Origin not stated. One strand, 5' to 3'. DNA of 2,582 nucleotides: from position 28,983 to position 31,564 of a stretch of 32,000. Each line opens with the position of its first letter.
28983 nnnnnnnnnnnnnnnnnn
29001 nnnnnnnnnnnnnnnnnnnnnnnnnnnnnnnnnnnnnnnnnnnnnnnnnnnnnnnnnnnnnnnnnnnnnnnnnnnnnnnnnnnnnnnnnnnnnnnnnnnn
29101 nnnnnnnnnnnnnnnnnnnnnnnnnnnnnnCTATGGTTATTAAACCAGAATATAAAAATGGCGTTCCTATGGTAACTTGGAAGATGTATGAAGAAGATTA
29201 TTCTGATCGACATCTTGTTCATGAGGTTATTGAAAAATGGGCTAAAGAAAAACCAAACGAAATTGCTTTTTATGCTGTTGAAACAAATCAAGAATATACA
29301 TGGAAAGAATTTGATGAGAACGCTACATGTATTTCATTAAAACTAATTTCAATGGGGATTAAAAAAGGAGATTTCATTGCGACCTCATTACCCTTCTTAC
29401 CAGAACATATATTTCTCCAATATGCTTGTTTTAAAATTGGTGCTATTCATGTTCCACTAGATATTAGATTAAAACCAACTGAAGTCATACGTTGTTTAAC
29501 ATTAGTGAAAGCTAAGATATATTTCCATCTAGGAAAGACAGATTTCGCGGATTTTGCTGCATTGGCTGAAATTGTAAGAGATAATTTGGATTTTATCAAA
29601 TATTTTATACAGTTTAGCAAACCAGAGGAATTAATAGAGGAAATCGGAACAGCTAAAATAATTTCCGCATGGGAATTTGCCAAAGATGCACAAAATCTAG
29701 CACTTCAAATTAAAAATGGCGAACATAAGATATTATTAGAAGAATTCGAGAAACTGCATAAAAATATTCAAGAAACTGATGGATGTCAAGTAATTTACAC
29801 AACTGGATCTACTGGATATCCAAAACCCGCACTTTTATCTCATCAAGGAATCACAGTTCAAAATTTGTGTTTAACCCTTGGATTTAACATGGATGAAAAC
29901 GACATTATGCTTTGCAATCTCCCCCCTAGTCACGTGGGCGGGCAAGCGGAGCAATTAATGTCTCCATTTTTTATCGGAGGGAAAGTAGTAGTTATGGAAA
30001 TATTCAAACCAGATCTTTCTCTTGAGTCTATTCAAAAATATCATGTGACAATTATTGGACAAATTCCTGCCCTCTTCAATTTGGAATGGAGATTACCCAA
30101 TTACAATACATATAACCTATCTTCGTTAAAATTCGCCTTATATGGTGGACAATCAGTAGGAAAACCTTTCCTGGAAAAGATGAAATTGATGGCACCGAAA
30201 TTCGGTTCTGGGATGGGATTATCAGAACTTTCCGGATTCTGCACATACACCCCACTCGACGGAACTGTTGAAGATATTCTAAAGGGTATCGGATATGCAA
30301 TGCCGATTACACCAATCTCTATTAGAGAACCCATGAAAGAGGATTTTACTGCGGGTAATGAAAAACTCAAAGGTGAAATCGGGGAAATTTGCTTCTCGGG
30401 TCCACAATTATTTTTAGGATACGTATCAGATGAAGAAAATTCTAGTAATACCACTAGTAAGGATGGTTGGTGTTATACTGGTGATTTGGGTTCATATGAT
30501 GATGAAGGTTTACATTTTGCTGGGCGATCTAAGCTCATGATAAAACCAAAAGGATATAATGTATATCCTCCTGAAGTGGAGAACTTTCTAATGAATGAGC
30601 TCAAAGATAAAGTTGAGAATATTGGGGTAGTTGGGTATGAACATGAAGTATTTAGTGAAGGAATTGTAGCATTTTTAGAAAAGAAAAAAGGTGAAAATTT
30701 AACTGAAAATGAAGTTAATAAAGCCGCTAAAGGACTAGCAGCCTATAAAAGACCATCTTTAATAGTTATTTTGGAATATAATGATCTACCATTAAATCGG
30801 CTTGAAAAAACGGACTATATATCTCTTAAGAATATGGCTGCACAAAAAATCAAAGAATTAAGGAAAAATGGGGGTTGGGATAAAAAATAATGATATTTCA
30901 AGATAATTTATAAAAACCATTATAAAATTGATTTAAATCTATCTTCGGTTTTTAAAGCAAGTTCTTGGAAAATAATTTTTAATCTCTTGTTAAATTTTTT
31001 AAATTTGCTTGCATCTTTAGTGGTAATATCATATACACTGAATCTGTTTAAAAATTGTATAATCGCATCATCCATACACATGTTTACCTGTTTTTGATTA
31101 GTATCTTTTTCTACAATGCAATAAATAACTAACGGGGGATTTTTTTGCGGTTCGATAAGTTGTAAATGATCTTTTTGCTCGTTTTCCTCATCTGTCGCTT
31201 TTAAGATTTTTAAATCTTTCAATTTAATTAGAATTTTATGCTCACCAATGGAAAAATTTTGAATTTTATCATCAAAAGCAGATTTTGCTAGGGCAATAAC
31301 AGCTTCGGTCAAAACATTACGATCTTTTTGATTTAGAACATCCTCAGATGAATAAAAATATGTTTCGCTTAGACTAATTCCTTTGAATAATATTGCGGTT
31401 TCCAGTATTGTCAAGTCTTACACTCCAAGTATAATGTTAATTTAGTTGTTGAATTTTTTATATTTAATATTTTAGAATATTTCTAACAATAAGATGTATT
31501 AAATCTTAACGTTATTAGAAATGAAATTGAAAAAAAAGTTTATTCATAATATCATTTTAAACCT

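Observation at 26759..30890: Tightly coupled operon of an unknown 188-aa protein, two divergent PIG-L/LmbE de-N-acetylases and an acyl-CoA ligase: candidate 'deacetylate then re-acylate' remodelling module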

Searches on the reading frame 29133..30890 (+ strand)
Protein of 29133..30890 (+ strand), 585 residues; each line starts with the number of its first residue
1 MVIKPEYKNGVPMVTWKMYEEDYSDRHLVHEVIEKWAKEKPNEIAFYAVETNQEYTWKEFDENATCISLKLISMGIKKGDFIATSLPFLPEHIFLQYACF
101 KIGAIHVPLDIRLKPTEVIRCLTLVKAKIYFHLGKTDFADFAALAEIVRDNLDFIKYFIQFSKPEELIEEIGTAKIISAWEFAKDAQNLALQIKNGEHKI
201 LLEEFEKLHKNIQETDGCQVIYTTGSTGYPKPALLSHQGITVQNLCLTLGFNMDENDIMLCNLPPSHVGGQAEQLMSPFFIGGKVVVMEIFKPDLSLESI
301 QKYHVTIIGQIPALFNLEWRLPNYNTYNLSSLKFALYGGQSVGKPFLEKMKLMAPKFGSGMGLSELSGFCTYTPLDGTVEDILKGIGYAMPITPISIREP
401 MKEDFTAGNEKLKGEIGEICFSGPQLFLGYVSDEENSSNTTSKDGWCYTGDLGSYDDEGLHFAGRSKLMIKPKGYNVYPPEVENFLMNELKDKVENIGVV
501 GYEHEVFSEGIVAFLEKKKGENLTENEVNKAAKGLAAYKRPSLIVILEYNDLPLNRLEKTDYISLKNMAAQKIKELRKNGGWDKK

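Call 3: search_protein_families(library=pfam, proteins=[window:29133-30890:+], max_evalue=0.01)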
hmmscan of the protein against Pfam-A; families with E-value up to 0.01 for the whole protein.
window:29133-30890:+ (585 aa): 2 families
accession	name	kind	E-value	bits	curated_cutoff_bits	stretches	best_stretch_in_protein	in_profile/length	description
PF00501.34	AMP-binding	-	3.1e-59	201.1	29.9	1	34-430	2-383/384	AMP-binding enzyme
PF13193.12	AMP-binding_C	-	4.4e-06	28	24.5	1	481-559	1-76/76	AMP-binding enzyme C-terminal domain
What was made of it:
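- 29133..30890 (+): ANL2: a class I adenylate-forming acyl/aryl-CoA-ligase-type enzyme. It is the second gene of the conserved pair. AMP-binding scores 201 bits and AMP-binding_C 28 bits (call 3).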

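Call 4: search_protein_families(library=ncbifam, proteins=[window:29133-30890:+], max_evalue=0.01)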
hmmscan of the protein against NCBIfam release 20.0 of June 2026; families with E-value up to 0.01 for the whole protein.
window:29133-30890:+ (585 aa): 102 families (the best 25 are shown)
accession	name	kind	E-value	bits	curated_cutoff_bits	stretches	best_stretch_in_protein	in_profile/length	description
NF004837.0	PRK06187.1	subfamily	2.2e-73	247.3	476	1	24-574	5-527/531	long-chain-fatty-acid--CoA ligase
NF052269.1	Staph_lig_FadD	equivalog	2.3e-61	207.7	650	2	209-574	144-498/499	long-chain-fatty-acid--CoA ligase FadD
NF009233.0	PRK12583.1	subfamily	6e-61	206.5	832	1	29-574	20-555/558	fatty acid CoA ligase family protein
NF004758.0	PRK06087.1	equivalog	1.2e-60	205.4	736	1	30-572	27-538/548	medium-chain fatty-acid--CoA ligase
NF006182.0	PRK08316.1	subfamily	1e-58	199.1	663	1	24-556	8-504/523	fatty acyl-CoA synthetase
NF005307.0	PRK06839.1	equivalog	2e-57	195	748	1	32-565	7-489/496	o-succinylbenzoate--CoA ligase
NF005801.1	PRK07656.1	equivalog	2e-53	181.8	657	1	33-557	7-491/500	FadD3 family acyl-CoA ligase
NF004114.0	PRK05605.1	equivalog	5.4e-53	180.2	766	2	204-563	210-563/575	long-chain-fatty-acid--CoA ligase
NF004822.0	PRK06178.1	equivalog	1.6e-50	172.3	782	2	404-569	406-567/571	acyl-CoA synthetase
NF006181.0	PRK08314.1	subfamily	4.3e-49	167.2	705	1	32-571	29-556/563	long-chain-fatty-acid--CoA ligase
NF005676.0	PRK07470.1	equivalog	3.2e-48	164.7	774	2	209-553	170-513/544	acyl-CoA synthetase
NF005702.0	PRK07514.1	subfamily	7e-48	163.2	558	2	155-567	93-498/506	malonyl-CoA synthase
NF005714.0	PRK07529.1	subfamily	1.1e-47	162.8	632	1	30-571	33-578/640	acyl-CoA synthetase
NF002966.0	PRK03640.1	equivalog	1e-44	153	556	2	176-560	103-471/483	o-succinylbenzoate--CoA ligase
NF005463.0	PRK07059.1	subfamily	3.9e-44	151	869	1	22-547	18-536/557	long-chain-fatty-acid--CoA ligase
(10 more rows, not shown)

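Call 29: search_solved_structures(query=window:29133-30890:+, max_evalue=1e-20)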
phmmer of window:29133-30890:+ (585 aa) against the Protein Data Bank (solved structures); distinct sequences matched with E-value up to 1e-20: 47.
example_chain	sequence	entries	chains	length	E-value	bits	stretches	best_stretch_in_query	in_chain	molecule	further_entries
5bsw_A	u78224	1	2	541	2e-44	155.2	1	211-545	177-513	4-coumarate--CoA ligase 2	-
5bsm_A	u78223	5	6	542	3.9e-44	154.2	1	211-545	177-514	4-coumarate--CoA ligase 2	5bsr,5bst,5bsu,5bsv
5u95_A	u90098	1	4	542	7.4e-44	153.3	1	211-545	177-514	4-coumarate--CoA ligase 2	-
3a9u_A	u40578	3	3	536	1.2e-38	136.1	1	207-548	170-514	4-coumarate--CoA ligase | 4-coumarate:CoA ligase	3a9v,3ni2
3tsy_A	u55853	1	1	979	1.5e-35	125.9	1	214-548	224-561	Fusion Protein 4-coumarate--CoA ligase 1, Resveratrol synthase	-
6k4c_A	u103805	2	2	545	1.1e-34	123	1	27-541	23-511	Ancestral luciferase AncLamp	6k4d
7kyd_A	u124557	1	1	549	6.8e-34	120.4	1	44-537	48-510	Long-chain fatty-acyl-CoA synthetase CG6178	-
4fuq_A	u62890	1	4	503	5.3e-33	117.5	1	216-561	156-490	Malonyl CoA synthetase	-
6abh_A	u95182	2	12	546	8.1e-33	116.9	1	220-531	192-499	Red-bioluminescence eliciting luciferase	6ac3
4fut_A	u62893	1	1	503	1.7e-32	115.8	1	216-558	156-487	Malonyl CoA synthetase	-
8wev_A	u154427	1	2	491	1.6e-31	112.5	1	206-513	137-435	Feruloyl-CoA Synthetase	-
8weu_A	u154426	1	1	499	1.8e-31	112.4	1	206-510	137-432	Fatty-acyl-CoA synthase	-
4gxr_A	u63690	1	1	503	2.8e-31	111.8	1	216-558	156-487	Malonyl CoA synthetase, Benzoate-CoA ligase Chimeric protein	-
4gxq_A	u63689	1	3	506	1.3e-30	109.6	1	216-558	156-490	Malonyl CoA synthetase, Benzoate-CoA ligase Chimeric protein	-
3g7s_A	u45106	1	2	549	3.1e-29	105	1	203-544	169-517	Long-chain-fatty-acid--CoA ligase (FadD-1)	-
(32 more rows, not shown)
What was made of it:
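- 29133..30890 (+): The closest solved sequences are 4-coumarate-CoA ligases and fatty-acyl-CoA synthetases (call 29).
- ANL2's best matches are medium/long-chain and aryl-CoA ligases (calls 4, 29).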

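Call 38: find_related_loci(query=A3, collection=metagenome_contigs, flank=8000)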
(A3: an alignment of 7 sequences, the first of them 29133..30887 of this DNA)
Query A3 (585 aa) in metagenome_contigs; peptide patterns used: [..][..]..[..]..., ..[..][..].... (x = any residue, [..] = any of these).
600 stretches matched a pattern (row limit reached: there are more); 596 encode a relative of the query (tblastn E <= 1e-3); the best 80 are kept; 80 distinct loci.
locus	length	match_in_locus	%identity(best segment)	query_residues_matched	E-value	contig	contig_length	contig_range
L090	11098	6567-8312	62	1-584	0e+0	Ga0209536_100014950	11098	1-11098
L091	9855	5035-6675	53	33-584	0e+0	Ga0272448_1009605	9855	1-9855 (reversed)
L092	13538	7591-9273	50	10-584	0e+0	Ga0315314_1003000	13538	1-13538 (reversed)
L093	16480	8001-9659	50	31-584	0e+0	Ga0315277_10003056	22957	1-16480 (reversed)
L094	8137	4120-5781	45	1-585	2e-167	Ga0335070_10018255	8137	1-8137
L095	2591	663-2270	44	11-583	5e-176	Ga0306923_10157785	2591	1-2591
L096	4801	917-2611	44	11-585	1e-163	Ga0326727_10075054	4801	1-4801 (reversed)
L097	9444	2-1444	48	80-583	2e-159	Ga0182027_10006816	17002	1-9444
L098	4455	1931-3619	44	6-584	4e-158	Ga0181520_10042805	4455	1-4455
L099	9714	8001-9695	43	11-585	7e-153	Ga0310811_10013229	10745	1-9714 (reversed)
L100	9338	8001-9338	48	11-472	6e-152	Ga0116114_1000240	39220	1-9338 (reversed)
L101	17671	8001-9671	43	11-584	4e-153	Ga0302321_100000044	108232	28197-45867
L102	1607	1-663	61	364-585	1e-90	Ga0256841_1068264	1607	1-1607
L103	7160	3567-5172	50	1-582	3e-136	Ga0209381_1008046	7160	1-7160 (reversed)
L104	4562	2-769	48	329-584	8e-73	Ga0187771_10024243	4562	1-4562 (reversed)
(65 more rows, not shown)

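Call 53: find_homologous_proteins(query=window:29133-30887:+, max_evalue=1e-30)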
Query window:29133-30887:+ (585 aa): 2254 proteins with E <= 1e-30 among 8000 candidates; the best 120 are listed.
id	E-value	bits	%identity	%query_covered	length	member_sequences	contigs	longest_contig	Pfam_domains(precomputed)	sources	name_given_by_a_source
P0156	0.0e+0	1256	91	100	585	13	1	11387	PF00501.35,PF13193.13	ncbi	-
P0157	0.0e+0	1176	86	100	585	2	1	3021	PF00501.35,PF13193.13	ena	-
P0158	0.0e+0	1028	72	100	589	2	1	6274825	PF00501.35,PF13193.13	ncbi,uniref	ncbi:class I adenylate-forming enzyme family protein [Candidatus Lokiarchaeum ossiferum]|uniref:clas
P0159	0.0e+0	1015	74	100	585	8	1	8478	PF00501.35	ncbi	-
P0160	0.0e+0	1015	73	100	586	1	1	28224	PF00501.35,PF13193.13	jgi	jgi:fatty-acyl-CoA synthase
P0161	0.0e+0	1013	72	100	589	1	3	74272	PF00501.35,PF13193.13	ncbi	ncbi:MAG: class I adenylate-forming enzyme family protein [Promethearchaeota archaeon]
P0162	2.5e-298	1009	71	100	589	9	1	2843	PF00501.35,PF13193.13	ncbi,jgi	ncbi:MAG: class I adenylate-forming enzyme family protein [Promethearchaeota archaeon]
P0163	1.7e-297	1006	72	99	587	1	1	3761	PF00501.35,PF13193.13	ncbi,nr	ncbi:MAG: acyl--CoA ligase [archaeon]|nr:acyl--CoA ligase [archaeon]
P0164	1.7e-296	1003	71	100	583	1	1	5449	PF00501.35,PF13193.13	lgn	-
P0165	8.6e-296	1000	71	100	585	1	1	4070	PF00501.35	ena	-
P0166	2.7e-295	999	71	100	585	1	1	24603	PF00501.35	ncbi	-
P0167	7.0e-295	997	71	100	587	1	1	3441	PF00501.35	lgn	-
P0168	2.6e-293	992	71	100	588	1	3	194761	PF00501.35,PF13193.13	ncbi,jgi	ncbi:MAG: class I adenylate-forming enzyme family protein [Promethearchaeota archaeon]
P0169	6.5e-293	991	70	99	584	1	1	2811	PF00501.35,PF13193.13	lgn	-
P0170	1.4e-292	990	71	100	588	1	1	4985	PF00501.35,PF13193.13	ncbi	-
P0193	9.4e-263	891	64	99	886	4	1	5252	PF02585.23,PF00501.35,PF13193.13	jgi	-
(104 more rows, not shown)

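Call 56: list_cluster_members(proteins=[P0193])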
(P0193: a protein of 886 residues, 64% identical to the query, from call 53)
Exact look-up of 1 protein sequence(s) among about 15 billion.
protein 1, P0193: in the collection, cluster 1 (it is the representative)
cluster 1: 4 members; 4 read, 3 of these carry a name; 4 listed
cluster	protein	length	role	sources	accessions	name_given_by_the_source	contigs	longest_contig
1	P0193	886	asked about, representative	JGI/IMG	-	-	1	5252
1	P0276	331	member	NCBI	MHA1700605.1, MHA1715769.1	MAG: PIG-L deacetylase family protein [Promethearchaeota archaeon]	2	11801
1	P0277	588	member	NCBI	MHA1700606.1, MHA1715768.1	MAG: class I adenylate-forming enzyme family protein [Promethearchaeota archaeon]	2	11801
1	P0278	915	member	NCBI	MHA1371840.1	MAG: AMP-binding protein [Promethearchaeota archaeon]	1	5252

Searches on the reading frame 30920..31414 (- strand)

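Call 3: search_protein_families(library=pfam, proteins=[window:30920-31414:-], max_evalue=0.01)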
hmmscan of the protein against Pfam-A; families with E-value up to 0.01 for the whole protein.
window:30920-31414:- (164 aa): 0 families

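Call 4: search_protein_families(library=ncbifam, proteins=[window:30920-31414:-], max_evalue=0.01)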
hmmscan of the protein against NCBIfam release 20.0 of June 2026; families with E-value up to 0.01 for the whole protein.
window:30920-31414:- (164 aa): 0 families

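Call 70: search_protein_families(library=pfam, proteins=[window:30920-31414:-], max_evalue=1)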
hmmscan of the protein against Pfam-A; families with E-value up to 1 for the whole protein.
window:30920-31414:- (164 aa): 1 family
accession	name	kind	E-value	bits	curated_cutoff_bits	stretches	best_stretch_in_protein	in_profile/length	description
PF21206.3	Roquin_1_2-like_ROQ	-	0.064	14.1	27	1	95-135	41-81/87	Roquin 1/2-like, ROQ domain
